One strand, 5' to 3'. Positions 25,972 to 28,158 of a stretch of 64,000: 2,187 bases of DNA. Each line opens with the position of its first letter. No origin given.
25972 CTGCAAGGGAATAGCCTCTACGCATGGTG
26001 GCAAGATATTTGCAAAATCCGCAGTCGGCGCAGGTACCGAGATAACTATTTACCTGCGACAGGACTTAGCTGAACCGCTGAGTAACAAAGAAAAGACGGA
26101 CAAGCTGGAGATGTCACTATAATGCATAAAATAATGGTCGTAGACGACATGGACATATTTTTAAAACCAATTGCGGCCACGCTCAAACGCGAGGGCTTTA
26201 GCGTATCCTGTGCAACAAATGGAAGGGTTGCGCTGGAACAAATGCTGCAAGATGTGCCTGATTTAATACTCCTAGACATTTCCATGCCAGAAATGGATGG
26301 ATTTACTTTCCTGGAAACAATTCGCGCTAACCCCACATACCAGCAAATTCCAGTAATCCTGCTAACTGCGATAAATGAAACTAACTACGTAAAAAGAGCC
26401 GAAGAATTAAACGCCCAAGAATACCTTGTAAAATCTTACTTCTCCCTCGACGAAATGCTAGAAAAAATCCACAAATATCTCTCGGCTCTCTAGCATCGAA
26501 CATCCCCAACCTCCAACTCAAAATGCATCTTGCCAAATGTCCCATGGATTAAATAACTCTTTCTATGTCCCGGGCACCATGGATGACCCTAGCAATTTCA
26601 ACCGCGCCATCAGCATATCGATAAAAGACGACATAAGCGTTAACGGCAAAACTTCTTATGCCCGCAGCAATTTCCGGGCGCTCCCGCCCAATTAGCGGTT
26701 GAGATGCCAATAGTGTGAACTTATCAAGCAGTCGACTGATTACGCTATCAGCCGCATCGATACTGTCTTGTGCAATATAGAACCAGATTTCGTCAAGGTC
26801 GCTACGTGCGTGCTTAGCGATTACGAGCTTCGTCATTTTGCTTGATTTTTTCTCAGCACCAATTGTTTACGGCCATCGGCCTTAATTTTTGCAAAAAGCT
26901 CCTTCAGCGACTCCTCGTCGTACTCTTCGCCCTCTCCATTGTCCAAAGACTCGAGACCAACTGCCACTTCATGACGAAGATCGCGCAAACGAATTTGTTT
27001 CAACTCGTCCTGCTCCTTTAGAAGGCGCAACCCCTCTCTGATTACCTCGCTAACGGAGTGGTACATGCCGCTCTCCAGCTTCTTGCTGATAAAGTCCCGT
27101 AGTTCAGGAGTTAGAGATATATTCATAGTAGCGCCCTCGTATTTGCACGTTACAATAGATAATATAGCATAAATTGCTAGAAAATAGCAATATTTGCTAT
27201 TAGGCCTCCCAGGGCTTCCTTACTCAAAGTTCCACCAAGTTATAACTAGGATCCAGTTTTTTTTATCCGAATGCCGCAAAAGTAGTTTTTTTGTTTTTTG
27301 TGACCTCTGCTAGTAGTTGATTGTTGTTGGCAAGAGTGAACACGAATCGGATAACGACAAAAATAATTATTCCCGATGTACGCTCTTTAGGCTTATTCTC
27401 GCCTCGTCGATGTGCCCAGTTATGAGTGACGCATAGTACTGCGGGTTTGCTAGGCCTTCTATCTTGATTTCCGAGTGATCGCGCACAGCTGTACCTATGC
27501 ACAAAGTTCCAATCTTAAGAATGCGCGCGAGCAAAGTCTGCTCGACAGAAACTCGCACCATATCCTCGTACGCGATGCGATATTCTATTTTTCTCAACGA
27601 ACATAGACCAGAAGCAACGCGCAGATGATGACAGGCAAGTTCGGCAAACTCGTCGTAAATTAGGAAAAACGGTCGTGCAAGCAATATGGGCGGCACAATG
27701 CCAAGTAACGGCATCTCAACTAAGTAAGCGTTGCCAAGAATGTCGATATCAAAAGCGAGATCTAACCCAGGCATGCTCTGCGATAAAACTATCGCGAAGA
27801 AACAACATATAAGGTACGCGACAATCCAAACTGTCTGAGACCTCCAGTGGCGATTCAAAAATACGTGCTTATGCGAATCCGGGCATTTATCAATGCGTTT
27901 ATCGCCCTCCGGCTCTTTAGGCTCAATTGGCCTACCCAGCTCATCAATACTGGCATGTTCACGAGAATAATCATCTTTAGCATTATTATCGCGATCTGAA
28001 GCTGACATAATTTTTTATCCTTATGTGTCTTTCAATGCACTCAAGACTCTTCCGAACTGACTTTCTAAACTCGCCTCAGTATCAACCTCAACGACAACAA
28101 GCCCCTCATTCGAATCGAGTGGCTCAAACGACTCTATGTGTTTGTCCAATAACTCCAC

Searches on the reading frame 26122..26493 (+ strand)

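Call 54: search_protein_families(library=pfam, proteins=[window:26122-26493:+], max_evalue=0.001)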
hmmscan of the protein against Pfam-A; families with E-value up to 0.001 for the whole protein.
window:26122-26493:+ (123 aa): 1 family
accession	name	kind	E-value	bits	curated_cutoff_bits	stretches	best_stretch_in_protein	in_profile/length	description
PF00072.30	Response_reg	-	1.6e-26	93.1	30.2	1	4-116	1-110/111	Response regulator receiver domain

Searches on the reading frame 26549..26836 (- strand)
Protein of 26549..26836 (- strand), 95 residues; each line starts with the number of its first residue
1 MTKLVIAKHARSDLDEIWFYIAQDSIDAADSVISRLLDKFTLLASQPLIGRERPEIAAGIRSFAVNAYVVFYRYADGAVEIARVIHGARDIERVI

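Call 54: search_protein_families(library=pfam, proteins=[window:26549-26836:-], max_evalue=0.001)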
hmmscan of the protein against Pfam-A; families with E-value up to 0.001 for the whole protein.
window:26549-26836:- (95 aa): 1 family
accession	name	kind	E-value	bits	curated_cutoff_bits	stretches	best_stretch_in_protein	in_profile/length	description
PF05016.21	ParE_toxin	-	4.1e-19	69.4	23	1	5-90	2-88/89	ParE toxin of type II toxin-antitoxin system, parDE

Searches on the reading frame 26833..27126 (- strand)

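Call 54: search_protein_families(library=pfam, proteins=[window:26833-27126:-], max_evalue=0.001)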
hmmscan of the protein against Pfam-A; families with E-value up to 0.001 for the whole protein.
window:26833-27126:- (97 aa): 1 family
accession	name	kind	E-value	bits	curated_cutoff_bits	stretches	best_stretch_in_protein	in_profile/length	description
PF03693.20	ParD_antitoxin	-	3.1e-09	37.6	21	1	5-73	9-70/81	Bacterial antitoxin of ParD toxin-antitoxin type II system and RHH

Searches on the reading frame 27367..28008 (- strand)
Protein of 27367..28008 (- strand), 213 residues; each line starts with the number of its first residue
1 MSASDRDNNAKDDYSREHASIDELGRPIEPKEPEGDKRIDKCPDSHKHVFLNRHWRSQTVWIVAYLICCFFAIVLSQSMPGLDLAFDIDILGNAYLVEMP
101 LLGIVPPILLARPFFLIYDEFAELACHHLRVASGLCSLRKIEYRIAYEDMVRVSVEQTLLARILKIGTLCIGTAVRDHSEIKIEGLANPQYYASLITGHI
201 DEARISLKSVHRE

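Call 3: search_protein_families(library=pfam, proteins=[window:27367-28008:-], max_evalue=0.01)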
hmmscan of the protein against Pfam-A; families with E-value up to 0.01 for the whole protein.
window:27367-28008:- (213 aa): 1 family
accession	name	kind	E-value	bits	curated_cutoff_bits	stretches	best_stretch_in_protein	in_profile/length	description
PF03703.20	bPH_2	-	0.00056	20.5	22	1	138-186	20-66/78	Bacterial PH domain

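Call 4: search_protein_families(library=ncbifam, proteins=[window:27367-28008:-], max_evalue=0.01)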
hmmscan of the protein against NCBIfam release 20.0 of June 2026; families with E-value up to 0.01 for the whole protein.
window:27367-28008:- (213 aa): 0 families

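Call 22: find_homologous_proteins(query=window:27367-28008:-)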
Query window:27367-28008:- (213 aa): 1 proteins with E <= 0.001 among 357 candidates.
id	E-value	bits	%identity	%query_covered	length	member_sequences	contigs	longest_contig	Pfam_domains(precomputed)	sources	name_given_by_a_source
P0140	1.0e-139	481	100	100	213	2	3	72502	-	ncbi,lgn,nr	ncbi:MAG: hypothetical protein IT291_07355 [Deltaproteobacteria bacterium]|nr:hypothetical protein [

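Call 82: search_protein_families(library=pfam, proteins=[window:27367-28008:-], max_evalue=0.1)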
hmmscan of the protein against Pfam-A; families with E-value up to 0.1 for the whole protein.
window:27367-28008:- (213 aa): 2 families
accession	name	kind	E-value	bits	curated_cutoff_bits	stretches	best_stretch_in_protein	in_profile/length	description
PF03703.20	bPH_2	-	0.00056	20.5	22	1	138-186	20-66/78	Bacterial PH domain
PF24649.1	DUF7642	-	0.095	13.1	27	0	136-197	28-92/100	Domain of unknown function (DUF7642)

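Call 90: search_protein_families(library=padloc, proteins=[window:27367-28008:-], max_evalue=0.01)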
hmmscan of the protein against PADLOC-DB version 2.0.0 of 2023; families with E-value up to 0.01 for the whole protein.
window:27367-28008:- (213 aa): 0 families
